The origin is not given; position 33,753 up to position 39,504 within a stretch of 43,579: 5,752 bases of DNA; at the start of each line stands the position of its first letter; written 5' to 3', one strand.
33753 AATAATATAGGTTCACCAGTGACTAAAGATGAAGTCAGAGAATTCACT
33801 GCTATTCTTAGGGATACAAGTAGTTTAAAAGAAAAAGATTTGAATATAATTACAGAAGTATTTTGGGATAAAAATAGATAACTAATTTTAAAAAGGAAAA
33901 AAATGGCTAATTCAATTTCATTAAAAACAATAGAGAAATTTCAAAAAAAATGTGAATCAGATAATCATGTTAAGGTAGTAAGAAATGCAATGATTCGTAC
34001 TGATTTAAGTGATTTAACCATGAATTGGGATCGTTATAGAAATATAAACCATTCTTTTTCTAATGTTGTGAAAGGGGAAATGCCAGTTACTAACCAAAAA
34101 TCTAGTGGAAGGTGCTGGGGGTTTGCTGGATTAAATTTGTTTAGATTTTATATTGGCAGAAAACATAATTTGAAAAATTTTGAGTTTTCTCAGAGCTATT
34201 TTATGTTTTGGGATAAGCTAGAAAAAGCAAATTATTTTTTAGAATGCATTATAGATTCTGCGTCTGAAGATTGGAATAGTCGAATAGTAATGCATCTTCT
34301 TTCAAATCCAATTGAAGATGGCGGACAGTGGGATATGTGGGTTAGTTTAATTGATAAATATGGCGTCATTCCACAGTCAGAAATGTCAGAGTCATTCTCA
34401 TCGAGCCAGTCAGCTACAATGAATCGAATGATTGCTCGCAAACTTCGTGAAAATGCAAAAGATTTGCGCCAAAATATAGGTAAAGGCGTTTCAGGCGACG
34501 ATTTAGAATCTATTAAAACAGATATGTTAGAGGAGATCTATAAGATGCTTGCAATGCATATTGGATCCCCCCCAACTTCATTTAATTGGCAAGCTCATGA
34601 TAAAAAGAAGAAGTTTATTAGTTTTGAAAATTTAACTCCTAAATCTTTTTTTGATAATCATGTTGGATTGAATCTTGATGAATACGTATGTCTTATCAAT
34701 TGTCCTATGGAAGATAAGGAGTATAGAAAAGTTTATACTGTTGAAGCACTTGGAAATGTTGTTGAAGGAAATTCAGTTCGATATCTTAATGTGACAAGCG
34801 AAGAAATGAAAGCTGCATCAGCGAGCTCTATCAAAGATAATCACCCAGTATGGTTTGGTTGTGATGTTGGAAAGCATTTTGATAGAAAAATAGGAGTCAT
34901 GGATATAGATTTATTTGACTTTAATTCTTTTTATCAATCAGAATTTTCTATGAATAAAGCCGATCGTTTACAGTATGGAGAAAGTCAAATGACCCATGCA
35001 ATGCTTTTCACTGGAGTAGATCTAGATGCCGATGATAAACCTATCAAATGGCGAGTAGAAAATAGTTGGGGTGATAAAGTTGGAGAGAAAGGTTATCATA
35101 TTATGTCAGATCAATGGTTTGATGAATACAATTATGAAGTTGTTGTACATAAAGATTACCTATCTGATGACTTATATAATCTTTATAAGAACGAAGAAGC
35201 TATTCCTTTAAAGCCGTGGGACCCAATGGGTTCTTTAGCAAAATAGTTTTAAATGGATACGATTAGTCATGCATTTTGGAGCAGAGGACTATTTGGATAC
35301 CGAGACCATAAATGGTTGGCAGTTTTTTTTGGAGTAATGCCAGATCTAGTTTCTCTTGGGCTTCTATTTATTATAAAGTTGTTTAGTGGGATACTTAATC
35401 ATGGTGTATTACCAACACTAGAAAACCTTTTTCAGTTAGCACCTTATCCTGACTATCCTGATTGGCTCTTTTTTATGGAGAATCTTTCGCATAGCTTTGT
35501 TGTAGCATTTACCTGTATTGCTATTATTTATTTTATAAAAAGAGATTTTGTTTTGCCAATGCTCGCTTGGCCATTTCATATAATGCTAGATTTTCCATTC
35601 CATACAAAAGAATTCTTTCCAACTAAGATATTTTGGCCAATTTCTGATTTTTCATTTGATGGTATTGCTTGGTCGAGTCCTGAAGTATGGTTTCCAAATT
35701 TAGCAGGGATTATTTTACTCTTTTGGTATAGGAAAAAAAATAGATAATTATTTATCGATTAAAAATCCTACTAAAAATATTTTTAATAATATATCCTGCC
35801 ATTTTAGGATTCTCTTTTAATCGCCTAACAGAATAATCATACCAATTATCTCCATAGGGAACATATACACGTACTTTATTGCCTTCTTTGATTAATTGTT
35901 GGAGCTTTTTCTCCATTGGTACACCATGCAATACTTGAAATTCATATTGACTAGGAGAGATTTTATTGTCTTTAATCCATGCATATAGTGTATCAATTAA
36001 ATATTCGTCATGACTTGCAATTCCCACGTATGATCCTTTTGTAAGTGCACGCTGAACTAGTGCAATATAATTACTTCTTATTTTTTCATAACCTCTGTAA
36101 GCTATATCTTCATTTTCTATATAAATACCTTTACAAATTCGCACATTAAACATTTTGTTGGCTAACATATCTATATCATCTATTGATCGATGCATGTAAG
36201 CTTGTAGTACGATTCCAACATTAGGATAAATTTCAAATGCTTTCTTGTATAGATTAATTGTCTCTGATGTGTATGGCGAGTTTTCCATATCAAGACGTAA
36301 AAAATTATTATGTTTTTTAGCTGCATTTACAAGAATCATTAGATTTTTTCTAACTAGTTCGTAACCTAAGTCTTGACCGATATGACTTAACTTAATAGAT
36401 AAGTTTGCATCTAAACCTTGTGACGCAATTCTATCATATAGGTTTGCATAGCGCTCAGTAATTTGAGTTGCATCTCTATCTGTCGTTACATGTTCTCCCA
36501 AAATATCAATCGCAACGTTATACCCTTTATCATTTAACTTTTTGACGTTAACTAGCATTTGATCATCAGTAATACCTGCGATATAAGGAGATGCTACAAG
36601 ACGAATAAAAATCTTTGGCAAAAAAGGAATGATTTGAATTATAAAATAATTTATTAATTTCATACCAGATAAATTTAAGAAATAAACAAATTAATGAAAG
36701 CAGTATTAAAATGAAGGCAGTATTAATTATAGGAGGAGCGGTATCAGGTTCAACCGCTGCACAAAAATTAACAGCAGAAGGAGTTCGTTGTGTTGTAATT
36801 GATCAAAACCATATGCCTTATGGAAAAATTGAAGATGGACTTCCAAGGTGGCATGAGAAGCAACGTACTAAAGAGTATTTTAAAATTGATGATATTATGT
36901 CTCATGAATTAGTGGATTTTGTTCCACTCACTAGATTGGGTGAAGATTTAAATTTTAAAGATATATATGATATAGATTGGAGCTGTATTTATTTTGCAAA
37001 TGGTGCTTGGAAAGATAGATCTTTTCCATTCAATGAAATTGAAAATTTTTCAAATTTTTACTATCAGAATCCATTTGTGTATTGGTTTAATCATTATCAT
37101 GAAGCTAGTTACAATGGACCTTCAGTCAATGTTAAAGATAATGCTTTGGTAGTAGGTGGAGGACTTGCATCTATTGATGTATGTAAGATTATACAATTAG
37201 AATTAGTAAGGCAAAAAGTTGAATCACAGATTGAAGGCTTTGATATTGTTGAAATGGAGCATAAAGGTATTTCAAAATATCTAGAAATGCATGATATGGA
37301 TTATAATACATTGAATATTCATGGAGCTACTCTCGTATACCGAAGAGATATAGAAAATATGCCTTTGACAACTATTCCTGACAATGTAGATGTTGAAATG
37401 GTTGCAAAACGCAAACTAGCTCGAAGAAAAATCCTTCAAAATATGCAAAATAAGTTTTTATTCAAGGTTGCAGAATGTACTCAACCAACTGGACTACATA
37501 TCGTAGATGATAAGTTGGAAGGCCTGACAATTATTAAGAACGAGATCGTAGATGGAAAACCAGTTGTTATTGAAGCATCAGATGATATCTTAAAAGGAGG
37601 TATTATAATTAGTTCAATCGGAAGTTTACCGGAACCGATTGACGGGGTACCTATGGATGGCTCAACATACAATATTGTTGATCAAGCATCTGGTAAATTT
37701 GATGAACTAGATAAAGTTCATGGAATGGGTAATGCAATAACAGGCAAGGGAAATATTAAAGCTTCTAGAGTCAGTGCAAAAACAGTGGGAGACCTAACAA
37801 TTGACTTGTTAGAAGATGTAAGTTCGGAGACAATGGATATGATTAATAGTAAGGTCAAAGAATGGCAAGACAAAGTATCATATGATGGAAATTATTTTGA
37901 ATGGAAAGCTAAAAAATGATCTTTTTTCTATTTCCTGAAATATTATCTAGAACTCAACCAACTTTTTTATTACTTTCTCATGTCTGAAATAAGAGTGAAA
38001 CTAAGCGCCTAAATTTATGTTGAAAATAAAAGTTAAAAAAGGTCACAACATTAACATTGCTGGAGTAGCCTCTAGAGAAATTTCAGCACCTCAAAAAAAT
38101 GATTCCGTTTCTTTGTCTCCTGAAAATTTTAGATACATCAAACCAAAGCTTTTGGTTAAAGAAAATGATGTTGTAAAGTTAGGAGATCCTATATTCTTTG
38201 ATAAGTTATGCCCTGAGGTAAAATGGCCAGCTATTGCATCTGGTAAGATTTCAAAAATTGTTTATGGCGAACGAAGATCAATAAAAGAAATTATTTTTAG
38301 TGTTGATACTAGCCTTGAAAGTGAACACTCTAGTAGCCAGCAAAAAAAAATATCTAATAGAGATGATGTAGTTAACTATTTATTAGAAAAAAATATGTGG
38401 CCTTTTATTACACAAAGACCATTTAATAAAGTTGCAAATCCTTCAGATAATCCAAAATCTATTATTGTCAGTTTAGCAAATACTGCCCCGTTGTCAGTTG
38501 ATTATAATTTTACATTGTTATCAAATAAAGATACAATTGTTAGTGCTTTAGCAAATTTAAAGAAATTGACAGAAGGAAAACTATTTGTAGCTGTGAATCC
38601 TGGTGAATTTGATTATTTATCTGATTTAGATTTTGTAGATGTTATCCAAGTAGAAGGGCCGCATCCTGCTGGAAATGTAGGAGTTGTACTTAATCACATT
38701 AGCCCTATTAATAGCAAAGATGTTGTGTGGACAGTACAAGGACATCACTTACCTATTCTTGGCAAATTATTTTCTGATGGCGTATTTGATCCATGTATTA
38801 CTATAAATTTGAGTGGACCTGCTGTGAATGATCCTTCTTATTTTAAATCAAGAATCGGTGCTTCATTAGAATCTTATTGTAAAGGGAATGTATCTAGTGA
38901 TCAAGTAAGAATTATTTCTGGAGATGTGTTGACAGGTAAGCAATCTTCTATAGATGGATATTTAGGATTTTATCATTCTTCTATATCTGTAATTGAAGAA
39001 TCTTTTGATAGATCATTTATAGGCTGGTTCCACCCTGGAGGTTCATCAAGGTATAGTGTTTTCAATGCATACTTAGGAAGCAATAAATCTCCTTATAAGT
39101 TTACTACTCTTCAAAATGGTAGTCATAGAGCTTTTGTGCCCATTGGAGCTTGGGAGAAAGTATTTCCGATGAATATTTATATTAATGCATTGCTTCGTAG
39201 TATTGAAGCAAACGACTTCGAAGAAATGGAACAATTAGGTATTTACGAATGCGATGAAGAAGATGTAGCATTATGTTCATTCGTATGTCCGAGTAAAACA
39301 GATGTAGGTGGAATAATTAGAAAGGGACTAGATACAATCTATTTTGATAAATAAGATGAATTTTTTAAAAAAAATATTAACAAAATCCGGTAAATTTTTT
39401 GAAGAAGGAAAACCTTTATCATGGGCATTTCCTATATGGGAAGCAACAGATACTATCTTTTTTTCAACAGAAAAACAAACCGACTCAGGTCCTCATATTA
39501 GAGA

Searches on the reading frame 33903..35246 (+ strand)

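Call 81: search_protein_families(library=pfam, proteins=[window:33903-35246:+], max_evalue=0.00001)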
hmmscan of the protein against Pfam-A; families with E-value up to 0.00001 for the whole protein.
window:33903-35246:+ (447 aa): 2 families
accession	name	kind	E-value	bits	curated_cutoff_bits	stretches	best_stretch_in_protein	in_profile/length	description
PF03051.21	Peptidase_C1_2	-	2.5e-173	577.4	22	1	5-443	2-438/438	Peptidase C1-like family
PF00112.29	Peptidase_C1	-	4.1e-07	30.7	20.7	0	357-404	160-205/220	Papain family cysteine protease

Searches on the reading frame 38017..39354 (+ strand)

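Call 81: search_protein_families(library=pfam, proteins=[window:38017-39354:+], max_evalue=0.00001)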
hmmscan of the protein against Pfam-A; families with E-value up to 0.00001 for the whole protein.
window:38017-39354:+ (445 aa): 3 families
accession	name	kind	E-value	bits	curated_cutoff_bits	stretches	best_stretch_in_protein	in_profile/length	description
PF24836.1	NQRA_2nd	-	2.6e-37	128.6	25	1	115-256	3-144/145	NqrA second alpha/beta domain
PF05896.17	NQRA_N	-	5.3e-23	81.5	25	1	4-96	1-93/94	NqrA N-terminal barrel-sandwich hybrid domain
PF11973.14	NQRA_SLBB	-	9.7e-17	61.7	27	1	263-310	2-49/51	NQRA C-terminal domain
